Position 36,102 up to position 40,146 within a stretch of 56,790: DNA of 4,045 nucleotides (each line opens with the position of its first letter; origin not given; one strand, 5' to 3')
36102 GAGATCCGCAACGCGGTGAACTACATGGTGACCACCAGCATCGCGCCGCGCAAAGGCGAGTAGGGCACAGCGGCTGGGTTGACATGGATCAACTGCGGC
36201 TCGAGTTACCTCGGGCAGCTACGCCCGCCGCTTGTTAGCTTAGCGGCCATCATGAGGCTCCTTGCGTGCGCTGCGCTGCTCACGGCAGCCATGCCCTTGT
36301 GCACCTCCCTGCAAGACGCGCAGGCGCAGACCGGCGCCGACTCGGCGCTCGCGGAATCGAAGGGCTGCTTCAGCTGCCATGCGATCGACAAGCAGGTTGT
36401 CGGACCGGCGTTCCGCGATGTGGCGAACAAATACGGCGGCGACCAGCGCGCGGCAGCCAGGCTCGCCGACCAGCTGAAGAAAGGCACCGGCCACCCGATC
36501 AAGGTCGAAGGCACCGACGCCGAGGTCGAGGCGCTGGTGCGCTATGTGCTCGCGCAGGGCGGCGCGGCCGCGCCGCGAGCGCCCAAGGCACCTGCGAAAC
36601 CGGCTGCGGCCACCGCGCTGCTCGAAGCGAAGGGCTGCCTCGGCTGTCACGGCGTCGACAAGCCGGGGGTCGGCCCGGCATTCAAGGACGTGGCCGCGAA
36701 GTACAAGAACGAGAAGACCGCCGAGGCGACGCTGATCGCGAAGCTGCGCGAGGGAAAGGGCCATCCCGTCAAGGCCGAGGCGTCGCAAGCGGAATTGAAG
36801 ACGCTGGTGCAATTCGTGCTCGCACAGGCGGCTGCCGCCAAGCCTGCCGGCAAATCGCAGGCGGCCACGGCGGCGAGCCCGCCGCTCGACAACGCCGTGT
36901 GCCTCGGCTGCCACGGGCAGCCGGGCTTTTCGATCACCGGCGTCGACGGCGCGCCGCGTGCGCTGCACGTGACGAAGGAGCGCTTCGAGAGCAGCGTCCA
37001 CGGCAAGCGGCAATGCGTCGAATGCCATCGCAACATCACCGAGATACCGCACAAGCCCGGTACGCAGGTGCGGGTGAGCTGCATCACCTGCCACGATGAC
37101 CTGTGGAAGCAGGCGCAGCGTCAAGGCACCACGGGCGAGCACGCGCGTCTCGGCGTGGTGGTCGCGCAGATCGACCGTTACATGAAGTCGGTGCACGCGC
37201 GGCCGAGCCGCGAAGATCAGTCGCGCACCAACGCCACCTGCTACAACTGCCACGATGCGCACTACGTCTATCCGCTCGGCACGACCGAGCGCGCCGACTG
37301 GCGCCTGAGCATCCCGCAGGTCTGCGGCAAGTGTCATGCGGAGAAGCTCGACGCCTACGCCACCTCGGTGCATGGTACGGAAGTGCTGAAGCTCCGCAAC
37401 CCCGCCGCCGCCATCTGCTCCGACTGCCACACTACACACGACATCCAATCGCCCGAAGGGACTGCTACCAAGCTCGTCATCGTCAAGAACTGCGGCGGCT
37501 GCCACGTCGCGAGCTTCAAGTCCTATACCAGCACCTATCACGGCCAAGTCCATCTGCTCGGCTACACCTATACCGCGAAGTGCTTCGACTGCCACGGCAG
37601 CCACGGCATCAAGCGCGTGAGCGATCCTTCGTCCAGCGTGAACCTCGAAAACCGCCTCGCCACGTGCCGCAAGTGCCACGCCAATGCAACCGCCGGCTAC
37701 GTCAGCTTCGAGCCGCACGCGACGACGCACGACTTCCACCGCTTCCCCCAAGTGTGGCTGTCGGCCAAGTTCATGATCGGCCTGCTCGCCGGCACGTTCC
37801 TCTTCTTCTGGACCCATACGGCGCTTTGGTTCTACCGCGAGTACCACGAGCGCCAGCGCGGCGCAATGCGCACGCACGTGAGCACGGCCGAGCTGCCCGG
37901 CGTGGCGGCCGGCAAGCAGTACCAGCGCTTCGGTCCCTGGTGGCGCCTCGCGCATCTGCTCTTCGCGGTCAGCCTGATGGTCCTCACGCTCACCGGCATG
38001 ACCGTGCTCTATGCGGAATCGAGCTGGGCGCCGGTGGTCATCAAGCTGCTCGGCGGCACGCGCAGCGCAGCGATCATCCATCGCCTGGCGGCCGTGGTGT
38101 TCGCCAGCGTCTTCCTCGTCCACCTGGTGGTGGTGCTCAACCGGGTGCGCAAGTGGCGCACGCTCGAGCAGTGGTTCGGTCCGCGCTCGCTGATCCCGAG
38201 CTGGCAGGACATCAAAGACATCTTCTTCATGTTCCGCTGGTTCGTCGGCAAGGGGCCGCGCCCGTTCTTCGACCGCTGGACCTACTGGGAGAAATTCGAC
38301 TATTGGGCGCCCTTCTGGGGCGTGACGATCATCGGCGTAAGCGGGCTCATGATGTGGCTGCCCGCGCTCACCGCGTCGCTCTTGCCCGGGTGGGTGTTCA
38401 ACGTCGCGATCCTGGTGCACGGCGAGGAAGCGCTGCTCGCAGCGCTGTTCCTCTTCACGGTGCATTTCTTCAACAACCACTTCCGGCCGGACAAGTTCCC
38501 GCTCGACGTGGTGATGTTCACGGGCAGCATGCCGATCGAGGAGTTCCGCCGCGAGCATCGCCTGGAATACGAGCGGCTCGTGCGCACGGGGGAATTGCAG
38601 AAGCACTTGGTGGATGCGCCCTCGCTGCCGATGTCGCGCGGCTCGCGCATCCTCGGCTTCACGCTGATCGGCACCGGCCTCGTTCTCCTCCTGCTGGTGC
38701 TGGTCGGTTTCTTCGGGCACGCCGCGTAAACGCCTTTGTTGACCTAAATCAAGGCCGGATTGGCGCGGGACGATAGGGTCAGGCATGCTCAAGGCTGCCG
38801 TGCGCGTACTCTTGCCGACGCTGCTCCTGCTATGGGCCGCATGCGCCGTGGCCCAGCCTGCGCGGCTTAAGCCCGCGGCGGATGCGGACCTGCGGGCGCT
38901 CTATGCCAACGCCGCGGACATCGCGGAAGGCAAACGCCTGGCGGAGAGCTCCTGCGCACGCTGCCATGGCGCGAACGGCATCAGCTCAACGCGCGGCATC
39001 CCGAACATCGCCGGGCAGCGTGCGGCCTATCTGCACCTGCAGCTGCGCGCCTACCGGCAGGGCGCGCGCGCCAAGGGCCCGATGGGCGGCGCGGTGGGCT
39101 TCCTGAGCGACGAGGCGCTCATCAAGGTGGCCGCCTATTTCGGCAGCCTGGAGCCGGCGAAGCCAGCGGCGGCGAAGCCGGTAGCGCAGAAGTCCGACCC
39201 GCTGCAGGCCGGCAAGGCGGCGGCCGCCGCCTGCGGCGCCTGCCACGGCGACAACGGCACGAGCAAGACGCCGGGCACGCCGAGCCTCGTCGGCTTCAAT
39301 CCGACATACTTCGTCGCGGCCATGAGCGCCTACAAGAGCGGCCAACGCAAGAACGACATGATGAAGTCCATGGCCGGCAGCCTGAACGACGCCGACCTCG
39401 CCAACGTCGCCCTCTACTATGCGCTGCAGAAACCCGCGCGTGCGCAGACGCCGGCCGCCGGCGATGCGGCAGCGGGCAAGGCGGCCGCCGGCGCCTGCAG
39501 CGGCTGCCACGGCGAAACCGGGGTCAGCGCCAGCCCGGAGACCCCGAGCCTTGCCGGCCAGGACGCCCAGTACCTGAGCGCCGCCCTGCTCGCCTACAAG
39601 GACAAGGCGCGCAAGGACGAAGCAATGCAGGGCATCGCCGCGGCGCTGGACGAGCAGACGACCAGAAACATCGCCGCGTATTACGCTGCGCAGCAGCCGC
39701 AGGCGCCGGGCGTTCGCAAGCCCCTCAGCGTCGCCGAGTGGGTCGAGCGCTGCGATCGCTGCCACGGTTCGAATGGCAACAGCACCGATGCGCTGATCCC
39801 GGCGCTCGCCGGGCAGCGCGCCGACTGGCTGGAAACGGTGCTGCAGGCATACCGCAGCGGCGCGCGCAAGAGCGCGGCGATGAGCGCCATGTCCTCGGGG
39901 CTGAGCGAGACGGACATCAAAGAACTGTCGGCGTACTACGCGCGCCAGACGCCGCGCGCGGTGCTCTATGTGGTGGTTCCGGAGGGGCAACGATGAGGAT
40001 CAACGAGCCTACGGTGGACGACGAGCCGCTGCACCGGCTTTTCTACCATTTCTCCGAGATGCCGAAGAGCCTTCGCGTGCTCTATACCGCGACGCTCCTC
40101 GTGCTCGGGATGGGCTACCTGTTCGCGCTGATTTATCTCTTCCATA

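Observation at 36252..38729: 825-aa single polypeptide wiring two MtoD-like shuttle domains to a nine-haem domain and a cytochrome b membrane anchor (extended CbcL architecture)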

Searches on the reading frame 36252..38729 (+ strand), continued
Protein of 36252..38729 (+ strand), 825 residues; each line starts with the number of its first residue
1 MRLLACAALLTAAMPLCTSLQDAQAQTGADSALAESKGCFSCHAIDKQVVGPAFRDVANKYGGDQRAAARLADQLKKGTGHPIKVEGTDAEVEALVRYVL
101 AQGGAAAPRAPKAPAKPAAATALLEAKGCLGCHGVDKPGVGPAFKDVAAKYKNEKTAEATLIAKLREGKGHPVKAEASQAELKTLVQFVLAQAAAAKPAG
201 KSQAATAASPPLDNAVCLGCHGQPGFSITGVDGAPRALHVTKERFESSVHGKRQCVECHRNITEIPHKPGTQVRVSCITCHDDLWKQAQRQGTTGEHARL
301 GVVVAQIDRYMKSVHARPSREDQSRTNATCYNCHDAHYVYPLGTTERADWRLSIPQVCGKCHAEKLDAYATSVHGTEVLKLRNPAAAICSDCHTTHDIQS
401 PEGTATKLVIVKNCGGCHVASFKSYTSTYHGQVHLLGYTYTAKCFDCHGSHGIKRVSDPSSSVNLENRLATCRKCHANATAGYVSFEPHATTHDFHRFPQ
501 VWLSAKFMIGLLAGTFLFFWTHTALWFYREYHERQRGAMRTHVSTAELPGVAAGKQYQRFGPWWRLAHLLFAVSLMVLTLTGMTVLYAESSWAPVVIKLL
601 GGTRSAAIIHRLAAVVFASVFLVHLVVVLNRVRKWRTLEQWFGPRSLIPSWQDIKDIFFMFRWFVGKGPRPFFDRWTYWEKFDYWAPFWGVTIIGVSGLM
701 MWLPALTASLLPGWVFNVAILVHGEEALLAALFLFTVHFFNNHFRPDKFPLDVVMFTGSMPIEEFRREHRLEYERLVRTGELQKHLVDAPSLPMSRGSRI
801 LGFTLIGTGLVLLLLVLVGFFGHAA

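Call 62: find_encoding_contigs(protein=P0005, flank=10000, max_places=2)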
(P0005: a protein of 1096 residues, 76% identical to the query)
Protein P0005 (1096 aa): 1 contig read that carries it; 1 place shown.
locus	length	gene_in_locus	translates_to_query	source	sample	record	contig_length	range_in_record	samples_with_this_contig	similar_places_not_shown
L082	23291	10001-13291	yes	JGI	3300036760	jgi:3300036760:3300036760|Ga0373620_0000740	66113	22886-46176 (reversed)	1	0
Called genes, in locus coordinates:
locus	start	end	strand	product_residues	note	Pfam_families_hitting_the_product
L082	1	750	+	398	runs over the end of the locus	PF00155:Aminotran_1_2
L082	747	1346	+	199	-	PF13302:Acetyltransf_3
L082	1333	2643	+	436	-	PF03447:NAD_binding_3, PF00742:Homoserine_dh, PF01842:ACT, PF22629:ACT_AHAS_ss (weak)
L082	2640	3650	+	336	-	PF04909:Amidohydro_2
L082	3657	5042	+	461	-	PF14821:Thr_synth_N, PF00291:PALP, PF24857:THR4_C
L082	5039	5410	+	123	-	PF09996:DUF2237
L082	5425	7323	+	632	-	PF00027:cNMP_binding, PF00571:CBS, PF03445:DUF294, PF10335:DUF294_C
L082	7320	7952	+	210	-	PF00929:RNase_T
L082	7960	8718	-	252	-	PF00027:cNMP_binding, PF13545:HTH_Crp_2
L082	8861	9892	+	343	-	PF09459:EB_dh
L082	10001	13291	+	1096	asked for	PF00034:Cytochrom_C (weak), PF09699:Paired_CXXCH_1 (faint), PF14522:Cytochrome_C7 (faint), PF14537:Cytochrom_c3_2 (faint), PF00034:Cytochrom_C (weak), PF13442:Cytochrome_CBB3 (weak)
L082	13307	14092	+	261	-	PF27139:Aq_1264_TM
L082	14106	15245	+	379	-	PF14522:Cytochrome_C7 (faint), PF13442:Cytochrome_CBB3 (faint), PF00034:Cytochrom_C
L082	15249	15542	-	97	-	-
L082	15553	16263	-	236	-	PF13442:Cytochrome_CBB3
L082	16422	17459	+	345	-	PF14522:Cytochrome_C7 (faint), PF02085:Cytochrom_CIII (faint), PF14537:Cytochrom_c3_2 (faint)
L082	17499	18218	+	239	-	PF01209:Ubie_methyltran, PF08241:Methyltransf_11, PF08242:Methyltransf_12 (weak), PF13649:Methyltransf_25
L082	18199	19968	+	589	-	PF00890:FAD_binding_2, PF01266:DAO (faint), PF01946:Thi4 (faint), PF03486:HI0933_like (weak), PF07992:Pyr_redox_2 (faint), PF02910:Succ_DH_flav_C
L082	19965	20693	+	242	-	PF13085:Fer2_3, PF13187:Fer4_9 (faint), PF13183:Fer4_8, PF13237:Fer4_10, PF12838:Fer4_7 (weak), PF13484:Fer4_16 (weak), PF13534:Fer4_17 (weak)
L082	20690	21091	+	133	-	PF02300:Fumarate_red_C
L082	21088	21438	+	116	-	PF02313:Fumarate_red_D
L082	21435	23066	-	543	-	PF00390:malic, PF03949:Malic_M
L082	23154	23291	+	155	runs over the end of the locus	PF07331:TctB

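Call 65: search_protein_families(library=ncbifam, proteins=[L053:12045-12725:+, L047:5789-6481:+, L062:15340-16038:+, L080:18792-19460:+, L027:214-873:-, L081:3446-4141:-, L082:17499-18218:+], max_evalue=1e-10)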
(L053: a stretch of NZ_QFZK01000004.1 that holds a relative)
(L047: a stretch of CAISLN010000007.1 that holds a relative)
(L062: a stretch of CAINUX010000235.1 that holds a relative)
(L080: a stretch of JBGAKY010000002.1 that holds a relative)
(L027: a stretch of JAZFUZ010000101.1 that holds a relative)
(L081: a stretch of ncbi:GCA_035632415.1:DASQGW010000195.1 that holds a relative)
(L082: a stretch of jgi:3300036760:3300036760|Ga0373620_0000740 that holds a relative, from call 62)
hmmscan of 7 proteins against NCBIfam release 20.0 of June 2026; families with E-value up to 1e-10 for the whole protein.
L053:12045-12725:+ (227 aa): 4 families
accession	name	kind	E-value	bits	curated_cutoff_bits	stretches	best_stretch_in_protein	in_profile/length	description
NF038261.1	rhodoquin_RquA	equivalog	5.9e-93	310.6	175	1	4-226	1-217/218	rhodoquinone biosynthesis methyltransferase RquA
NF001240.0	PRK00216.1-1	equivalog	7.7e-13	48.1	378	1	32-169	40-175/251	bifunctional demethylmenaquinone methyltransferase/2-methoxy-6-polyprenyl-1,4-benzoquinol methylase UbiE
NF043040.1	corrin_prot_MT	hypoth_equivalog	4.8e-12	45.8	180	1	30-172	18-157/216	corrinoid protein-associated methyltransferase CpaM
NF001243.0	PRK00216.1-4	equivalog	1.4e-11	44.2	235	1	31-193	24-181/237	demethylmenaquinone methyltransferase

L047:5789-6481:+ (231 aa): 7 families
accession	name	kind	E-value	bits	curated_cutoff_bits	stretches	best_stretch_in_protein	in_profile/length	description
NF038261.1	rhodoquin_RquA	equivalog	1e-93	313.1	175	1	8-230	1-217/218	rhodoquinone biosynthesis methyltransferase RquA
NF001240.0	PRK00216.1-1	equivalog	8.2e-14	51.3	378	1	43-173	47-175/251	bifunctional demethylmenaquinone methyltransferase/2-methoxy-6-polyprenyl-1,4-benzoquinol methylase UbiE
NF001243.0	PRK00216.1-4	equivalog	2.6e-13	49.8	235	1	35-181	24-165/237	demethylmenaquinone methyltransferase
TIGR02752.1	MenG_heptapren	equivalog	1.5e-12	47.5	419.85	1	39-208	26-192/231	demethylmenaquinone methyltransferase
NF043040.1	corrin_prot_MT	hypoth_equivalog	2e-12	47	180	1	34-176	18-157/216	corrinoid protein-associated methyltransferase CpaM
TIGR01934.1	MenG_MenH_UbiE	subfamily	6.4e-12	45.3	158.35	1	44-174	25-149/223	ubiquinone/menaquinone biosynthesis methyltransferase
NF052510.1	methyltran_MpqE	exception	1.4e-11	44.3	335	1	40-174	28-159/234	methyl-plastoquinone biosynthesis methyltransferase MpqE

L062:15340-16038:+ (233 aa): 7 families
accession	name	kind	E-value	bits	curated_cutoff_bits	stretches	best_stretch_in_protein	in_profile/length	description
NF038261.1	rhodoquin_RquA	equivalog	1.9e-94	315.5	175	1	14-233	1-218/218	rhodoquinone biosynthesis methyltransferase RquA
NF001243.0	PRK00216.1-4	equivalog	5.6e-13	48.8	235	1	40-176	23-159/237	demethylmenaquinone methyltransferase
TIGR02752.1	MenG_heptapren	equivalog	6.1e-12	45.5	419.85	1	43-183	24-163/231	demethylmenaquinone methyltransferase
TIGR01934.1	MenG_MenH_UbiE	subfamily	7.5e-12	45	158.35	1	46-176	21-149/223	ubiquinone/menaquinone biosynthesis methyltransferase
NF001240.0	PRK00216.1-1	equivalog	4.2e-11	42.4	378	1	64-177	63-177/251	bifunctional demethylmenaquinone methyltransferase/2-methoxy-6-polyprenyl-1,4-benzoquinol methylase UbiE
NF001244.0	PRK00216.1-5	equivalog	5.2e-11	42.3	216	1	51-181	35-165/236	bifunctional demethylmenaquinone methyltransferase/2-methoxy-6-polyprenyl-1,4-benzoquinol methylase UbiE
NF052510.1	methyltran_MpqE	exception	5.4e-11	42.3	335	1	47-177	29-160/234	methyl-plastoquinone biosynthesis methyltransferase MpqE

L080:18792-19460:+ (223 aa): 6 families
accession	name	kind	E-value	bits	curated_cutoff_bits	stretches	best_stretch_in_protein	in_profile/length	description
NF038261.1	rhodoquin_RquA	equivalog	1.8e-90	302.5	175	1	5-223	1-218/218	rhodoquinone biosynthesis methyltransferase RquA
TIGR01934.1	MenG_MenH_UbiE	subfamily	2.5e-12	46.6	158.35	1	43-188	27-169/223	ubiquinone/menaquinone biosynthesis methyltransferase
NF001244.0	PRK00216.1-5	equivalog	3.9e-12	46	216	1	44-188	37-181/236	bifunctional demethylmenaquinone methyltransferase/2-methoxy-6-polyprenyl-1,4-benzoquinol methylase UbiE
NF001243.0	PRK00216.1-4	equivalog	6.7e-12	45.2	235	1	32-189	24-180/237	demethylmenaquinone methyltransferase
NF043040.1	corrin_prot_MT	hypoth_equivalog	2e-11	43.7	180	1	31-168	18-156/216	corrinoid protein-associated methyltransferase CpaM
TIGR02752.1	MenG_heptapren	equivalog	4.1e-11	42.8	419.85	1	35-189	25-178/231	demethylmenaquinone methyltransferase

L027:214-873:- (220 aa): 4 families
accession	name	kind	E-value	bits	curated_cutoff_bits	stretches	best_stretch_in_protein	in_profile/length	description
NF038261.1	rhodoquin_RquA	equivalog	4.1e-87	291.5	175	1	1-220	1-217/218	rhodoquinone biosynthesis methyltransferase RquA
NF043040.1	corrin_prot_MT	hypoth_equivalog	1.2e-12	47.7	180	1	26-164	17-155/216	corrinoid protein-associated methyltransferase CpaM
TIGR01934.1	MenG_MenH_UbiE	subfamily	3.7e-12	46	158.35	1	33-168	21-152/223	ubiquinone/menaquinone biosynthesis methyltransferase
NF001244.0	PRK00216.1-5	equivalog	9.4e-11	41.4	216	0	33-175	30-171/236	bifunctional demethylmenaquinone methyltransferase/2-methoxy-6-polyprenyl-1,4-benzoquinol methylase UbiE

L081:3446-4141:- (231 aa): 1 family
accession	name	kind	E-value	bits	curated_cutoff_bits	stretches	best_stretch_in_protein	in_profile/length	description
NF038261.1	rhodoquin_RquA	equivalog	1.4e-83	280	175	1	14-229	1-217/218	rhodoquinone biosynthesis methyltransferase RquA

L082:17499-18218:+ (239 aa): 2 families
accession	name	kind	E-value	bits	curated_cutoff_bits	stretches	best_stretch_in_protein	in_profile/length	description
NF038261.1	rhodoquin_RquA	equivalog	2.6e-87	292.1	175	1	15-229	1-216/218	rhodoquinone biosynthesis methyltransferase RquA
NF001243.0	PRK00216.1-4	equivalog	6.4e-11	42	235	1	41-178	23-160/237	demethylmenaquinone methyltransferase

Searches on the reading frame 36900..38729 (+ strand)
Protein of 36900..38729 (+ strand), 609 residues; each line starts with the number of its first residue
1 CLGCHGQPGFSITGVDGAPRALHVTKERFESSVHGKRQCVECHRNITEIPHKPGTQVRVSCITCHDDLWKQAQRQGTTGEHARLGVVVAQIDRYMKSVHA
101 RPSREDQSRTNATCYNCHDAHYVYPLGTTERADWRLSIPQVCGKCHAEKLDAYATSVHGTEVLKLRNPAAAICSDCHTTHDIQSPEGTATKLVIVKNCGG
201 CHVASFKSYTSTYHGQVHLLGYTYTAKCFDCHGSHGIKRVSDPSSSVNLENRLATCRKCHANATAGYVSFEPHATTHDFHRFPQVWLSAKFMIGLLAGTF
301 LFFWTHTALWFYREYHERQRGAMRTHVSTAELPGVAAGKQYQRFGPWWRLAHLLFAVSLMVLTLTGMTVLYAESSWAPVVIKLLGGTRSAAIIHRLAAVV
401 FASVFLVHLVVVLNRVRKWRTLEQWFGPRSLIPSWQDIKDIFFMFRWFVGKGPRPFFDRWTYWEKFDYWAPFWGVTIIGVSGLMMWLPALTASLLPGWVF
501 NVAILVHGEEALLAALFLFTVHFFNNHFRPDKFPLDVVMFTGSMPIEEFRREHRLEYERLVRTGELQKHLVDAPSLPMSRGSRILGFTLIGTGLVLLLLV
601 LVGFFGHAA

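Call 7: search_solved_structures(query=window:36900-38729:+, max_evalue=1, show_alignments=2)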
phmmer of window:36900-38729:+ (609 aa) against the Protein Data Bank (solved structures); distinct sequences matched with E-value up to 1: 3.
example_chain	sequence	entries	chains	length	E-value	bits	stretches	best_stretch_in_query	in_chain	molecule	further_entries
4lmh_A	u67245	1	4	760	0.035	15.4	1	122-206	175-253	Extracellular iron oxide respiratory system surface decaheme cytochrome c component OmcA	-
28pb_A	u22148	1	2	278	0.061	14.6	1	109-207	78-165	Cytochrome c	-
4rkm_A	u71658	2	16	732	0.87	10.8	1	3-67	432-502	MccA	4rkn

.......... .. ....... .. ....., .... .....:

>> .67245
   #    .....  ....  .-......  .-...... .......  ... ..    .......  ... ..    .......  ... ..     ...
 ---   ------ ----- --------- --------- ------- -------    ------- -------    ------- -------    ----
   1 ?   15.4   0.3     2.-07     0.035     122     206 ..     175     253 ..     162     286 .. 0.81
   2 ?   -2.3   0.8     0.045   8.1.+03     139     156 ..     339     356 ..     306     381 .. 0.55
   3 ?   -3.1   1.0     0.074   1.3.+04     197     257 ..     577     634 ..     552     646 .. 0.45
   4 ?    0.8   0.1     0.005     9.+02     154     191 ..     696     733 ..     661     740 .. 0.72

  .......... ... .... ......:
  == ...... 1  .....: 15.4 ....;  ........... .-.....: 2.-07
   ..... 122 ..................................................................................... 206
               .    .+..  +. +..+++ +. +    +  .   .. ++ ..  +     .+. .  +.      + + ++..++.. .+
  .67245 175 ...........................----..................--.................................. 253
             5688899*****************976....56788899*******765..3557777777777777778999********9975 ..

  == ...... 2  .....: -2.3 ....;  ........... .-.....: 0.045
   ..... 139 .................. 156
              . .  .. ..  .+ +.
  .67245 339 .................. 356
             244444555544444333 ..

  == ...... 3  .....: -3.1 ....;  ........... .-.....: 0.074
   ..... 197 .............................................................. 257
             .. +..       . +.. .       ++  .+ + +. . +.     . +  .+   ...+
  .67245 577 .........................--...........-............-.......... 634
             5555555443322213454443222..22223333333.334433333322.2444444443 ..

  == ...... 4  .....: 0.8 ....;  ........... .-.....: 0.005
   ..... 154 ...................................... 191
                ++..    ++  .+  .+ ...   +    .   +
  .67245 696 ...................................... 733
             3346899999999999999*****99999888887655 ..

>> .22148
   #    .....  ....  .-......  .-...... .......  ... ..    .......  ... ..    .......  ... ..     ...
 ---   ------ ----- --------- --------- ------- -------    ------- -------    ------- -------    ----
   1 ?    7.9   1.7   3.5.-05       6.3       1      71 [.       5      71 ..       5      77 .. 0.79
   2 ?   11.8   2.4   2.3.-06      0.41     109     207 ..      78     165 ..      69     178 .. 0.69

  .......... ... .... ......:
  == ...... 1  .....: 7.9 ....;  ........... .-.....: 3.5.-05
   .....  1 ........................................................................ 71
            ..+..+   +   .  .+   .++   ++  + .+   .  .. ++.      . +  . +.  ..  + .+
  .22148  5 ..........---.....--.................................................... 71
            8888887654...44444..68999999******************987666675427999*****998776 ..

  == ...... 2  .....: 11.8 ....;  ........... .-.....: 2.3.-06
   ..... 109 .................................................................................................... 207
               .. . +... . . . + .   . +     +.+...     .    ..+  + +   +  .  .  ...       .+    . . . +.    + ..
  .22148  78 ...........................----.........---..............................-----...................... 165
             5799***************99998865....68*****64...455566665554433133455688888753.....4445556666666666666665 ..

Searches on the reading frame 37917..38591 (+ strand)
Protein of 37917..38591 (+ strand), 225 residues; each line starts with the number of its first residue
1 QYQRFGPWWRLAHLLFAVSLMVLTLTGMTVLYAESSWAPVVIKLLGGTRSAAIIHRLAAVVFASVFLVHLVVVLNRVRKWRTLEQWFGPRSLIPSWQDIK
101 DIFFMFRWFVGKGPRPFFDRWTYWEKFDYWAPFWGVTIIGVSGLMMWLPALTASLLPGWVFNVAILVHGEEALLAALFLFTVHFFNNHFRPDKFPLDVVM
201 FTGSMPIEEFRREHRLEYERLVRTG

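Call 28: search_solved_structures(query=window:37917-38591:+, max_evalue=10, show_alignments=5)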
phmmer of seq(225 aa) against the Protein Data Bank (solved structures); distinct sequences matched with E-value up to 10: 0.

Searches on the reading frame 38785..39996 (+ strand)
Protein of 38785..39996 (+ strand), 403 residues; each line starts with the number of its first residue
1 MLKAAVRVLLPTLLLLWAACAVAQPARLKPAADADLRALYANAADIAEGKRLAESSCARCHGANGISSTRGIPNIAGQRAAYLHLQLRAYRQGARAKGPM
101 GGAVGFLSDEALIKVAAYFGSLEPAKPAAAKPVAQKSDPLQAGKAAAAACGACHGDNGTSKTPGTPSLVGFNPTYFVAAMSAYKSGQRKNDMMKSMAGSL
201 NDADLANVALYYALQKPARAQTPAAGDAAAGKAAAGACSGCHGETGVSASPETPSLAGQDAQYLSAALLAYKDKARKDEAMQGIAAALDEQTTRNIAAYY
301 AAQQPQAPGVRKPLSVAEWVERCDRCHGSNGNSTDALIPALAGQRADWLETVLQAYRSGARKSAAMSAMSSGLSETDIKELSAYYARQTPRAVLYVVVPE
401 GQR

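Call 3: search_protein_families(library=pfam, proteins=[window:38785-39996:+], max_evalue=0.01)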
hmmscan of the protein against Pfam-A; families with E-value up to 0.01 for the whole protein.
window:38785-39996:+ (403 aa): 7 families
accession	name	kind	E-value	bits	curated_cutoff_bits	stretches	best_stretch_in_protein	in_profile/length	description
PF00034.26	Cytochrom_C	-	4.4e-28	98.9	21.3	4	46-122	1-89/90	Cytochrome c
PF13442.11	Cytochrome_CBB3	-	1.3e-26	93.2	27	4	44-118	1-67/68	Cytochrome C oxidase, cbb3-type, subunit III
PF14522.11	Cytochrome_C7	-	2.3e-05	24.6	24.8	0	143-160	37-54/67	Cytochrome c7 and related cytochrome c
PF09086.16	DUF1924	-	0.00033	21.4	22.5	0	49-67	21-39/96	Domain of unknown function (DUF1924)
PF14537.11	Cytochrom_c3_2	-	0.00037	21.3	25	0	142-157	21-36/79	Cytochrome c3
PF09699.15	Paired_CXXCH_1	-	0.0011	19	20.6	0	234-245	5-16/41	Doubled CXXCH motif (Paired_CXXCH_1)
PF11845.13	Tll0287-like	-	0.0025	18.7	24.1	0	51-64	98-111/144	Tll0287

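Call 4: search_protein_families(library=ncbifam, proteins=[window:38785-39996:+], max_evalue=0.01)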
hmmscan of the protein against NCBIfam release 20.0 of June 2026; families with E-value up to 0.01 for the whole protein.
window:38785-39996:+ (403 aa): 10 families
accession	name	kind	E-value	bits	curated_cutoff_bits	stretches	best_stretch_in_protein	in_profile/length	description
NF049874.1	PdsA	exception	9.6e-33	113.7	330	3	55-215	26-197/198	periplasmic diheme shuttle PdsA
NF050122.1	bc1_QcrC_actin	exception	9.5e-15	54.6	200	2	12-99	14-93/253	cytochrome bc1 complex diheme cytochrome c subunit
TIGR00782.1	ccoP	equivalog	1.7e-13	50.5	179.95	3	47-161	108-225/285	cytochrome-c oxidase, cbb3-type subunit III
NF011054.0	PRK14486.1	equivalog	2.7e-11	43.5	447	1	39-121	208-289/294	putative bifunctional cbb3-type cytochrome c oxidase subunit II/cytochrome c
NF045930.1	Cytc6PetJCyano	equivalog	7.9e-08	32.2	135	1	40-118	22-101/110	cytochrome c6 PetJ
TIGR01904.2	GSu_C4xC__C2xCH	domain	3.3e-06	26.8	27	0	144-163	46-65/73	CxxxxCH/CxxCH domain c-type cytochrome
NF045773.1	cytochro_C550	exception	8e-06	25.8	125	0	44-64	47-67/118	cytochrome c550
NF045774.1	cytochro_C551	exception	3.2e-05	23.9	118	1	3-64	3-57/110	cytochrome c551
NF041895.1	choice_anch_V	domain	0.0018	18.4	42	0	38-65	8-36/150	choice-of-anchor V domain-containing protein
TIGR03872.1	cytochrome_MoxG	equivalog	0.0043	17.2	147.8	0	235-246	52-63/133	cytochrome c(L), periplasmic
